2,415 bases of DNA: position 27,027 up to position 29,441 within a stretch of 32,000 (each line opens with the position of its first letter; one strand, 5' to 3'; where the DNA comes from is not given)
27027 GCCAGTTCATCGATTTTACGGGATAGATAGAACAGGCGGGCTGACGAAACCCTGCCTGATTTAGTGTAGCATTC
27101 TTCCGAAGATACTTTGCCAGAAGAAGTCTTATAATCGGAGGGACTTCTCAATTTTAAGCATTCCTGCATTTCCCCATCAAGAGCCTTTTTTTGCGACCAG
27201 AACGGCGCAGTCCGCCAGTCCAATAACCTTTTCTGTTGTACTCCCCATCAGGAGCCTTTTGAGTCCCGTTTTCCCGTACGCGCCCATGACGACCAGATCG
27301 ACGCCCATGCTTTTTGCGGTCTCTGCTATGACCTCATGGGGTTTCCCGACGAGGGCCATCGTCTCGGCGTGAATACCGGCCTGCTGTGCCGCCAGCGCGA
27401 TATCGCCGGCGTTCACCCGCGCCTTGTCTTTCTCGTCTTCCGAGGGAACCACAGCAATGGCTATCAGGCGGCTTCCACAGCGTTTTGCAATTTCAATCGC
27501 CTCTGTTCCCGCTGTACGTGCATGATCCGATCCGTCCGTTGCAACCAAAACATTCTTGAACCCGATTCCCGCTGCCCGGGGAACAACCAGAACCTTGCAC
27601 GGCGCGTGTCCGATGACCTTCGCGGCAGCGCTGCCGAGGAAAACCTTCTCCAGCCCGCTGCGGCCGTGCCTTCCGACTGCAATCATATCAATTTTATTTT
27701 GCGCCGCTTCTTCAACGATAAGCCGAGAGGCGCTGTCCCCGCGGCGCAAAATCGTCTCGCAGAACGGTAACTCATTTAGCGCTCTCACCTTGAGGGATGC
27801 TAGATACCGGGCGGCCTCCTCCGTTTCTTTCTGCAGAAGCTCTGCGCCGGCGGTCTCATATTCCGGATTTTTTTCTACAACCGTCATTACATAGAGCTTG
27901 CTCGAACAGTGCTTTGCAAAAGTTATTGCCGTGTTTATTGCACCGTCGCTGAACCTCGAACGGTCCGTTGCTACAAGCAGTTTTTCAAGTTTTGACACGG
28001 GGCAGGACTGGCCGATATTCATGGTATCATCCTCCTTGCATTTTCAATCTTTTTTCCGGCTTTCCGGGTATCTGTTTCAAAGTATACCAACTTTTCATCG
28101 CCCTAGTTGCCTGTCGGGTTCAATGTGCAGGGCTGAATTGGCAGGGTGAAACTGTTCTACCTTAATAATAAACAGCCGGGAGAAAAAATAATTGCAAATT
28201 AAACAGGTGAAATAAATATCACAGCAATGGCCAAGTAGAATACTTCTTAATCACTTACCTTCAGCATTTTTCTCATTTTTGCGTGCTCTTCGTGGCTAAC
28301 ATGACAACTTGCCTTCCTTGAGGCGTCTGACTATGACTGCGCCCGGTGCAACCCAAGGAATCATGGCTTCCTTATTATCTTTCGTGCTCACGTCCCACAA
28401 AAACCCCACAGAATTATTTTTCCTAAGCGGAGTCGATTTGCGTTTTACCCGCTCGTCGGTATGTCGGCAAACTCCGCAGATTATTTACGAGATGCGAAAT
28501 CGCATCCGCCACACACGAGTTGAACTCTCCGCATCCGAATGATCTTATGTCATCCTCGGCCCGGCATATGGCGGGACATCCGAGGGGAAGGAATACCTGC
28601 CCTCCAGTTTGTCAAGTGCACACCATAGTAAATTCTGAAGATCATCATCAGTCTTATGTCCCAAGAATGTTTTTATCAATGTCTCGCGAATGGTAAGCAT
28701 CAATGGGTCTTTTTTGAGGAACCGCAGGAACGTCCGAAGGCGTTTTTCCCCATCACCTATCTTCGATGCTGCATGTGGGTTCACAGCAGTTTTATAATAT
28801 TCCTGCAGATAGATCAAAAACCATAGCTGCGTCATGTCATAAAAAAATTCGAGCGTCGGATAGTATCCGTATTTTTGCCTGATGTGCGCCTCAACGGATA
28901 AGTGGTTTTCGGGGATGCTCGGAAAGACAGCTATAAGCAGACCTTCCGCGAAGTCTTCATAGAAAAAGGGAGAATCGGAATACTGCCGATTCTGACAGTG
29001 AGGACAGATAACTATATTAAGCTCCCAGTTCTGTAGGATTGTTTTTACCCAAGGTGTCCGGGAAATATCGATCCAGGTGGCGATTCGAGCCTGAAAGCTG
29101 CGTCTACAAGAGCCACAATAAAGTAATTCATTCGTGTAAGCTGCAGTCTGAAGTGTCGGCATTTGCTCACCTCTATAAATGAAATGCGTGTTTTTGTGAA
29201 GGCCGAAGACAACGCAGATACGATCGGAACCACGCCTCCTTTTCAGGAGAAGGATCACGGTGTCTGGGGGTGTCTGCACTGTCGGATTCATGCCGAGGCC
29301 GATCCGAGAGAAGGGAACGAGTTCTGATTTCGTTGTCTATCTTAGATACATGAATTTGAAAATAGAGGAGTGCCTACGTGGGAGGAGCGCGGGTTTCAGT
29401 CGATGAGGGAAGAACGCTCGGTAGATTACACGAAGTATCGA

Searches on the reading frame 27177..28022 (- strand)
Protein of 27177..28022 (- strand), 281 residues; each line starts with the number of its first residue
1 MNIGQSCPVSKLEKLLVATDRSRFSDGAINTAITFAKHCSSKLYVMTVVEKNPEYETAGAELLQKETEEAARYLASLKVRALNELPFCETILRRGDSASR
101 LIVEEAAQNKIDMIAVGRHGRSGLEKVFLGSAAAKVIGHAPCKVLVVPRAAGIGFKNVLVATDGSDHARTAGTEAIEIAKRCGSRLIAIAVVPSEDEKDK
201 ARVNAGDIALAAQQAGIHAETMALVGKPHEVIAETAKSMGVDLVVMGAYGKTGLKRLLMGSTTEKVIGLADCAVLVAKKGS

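Call 60: search_protein_families(library=pfam, proteins=[window:27177-28022:-], max_evalue=0.001)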
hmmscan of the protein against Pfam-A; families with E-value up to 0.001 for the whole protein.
window:27177-28022:- (281 aa): 1 family
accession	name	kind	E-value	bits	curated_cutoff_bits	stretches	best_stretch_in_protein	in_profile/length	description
PF00582.32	Usp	-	1.5e-56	191.3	24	2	13-148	3-141/141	Universal stress protein family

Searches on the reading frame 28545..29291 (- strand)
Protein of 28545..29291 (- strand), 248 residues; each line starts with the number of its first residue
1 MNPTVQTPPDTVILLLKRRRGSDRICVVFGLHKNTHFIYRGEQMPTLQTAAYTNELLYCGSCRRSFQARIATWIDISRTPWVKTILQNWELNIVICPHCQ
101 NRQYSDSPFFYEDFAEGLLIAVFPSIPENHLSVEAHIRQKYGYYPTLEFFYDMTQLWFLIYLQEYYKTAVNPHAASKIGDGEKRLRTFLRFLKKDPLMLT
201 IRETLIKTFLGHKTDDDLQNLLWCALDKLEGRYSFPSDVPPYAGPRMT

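Call 60: search_protein_families(library=pfam, proteins=[window:28545-29291:-], max_evalue=0.001)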
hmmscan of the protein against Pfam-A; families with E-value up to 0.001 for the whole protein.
window:28545-29291:- (248 aa): 1 family
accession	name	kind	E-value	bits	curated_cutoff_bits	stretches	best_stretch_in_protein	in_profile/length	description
PF14353.12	CpXC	-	3.4e-11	43.6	25.4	1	58-136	2-81/121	CpXC protein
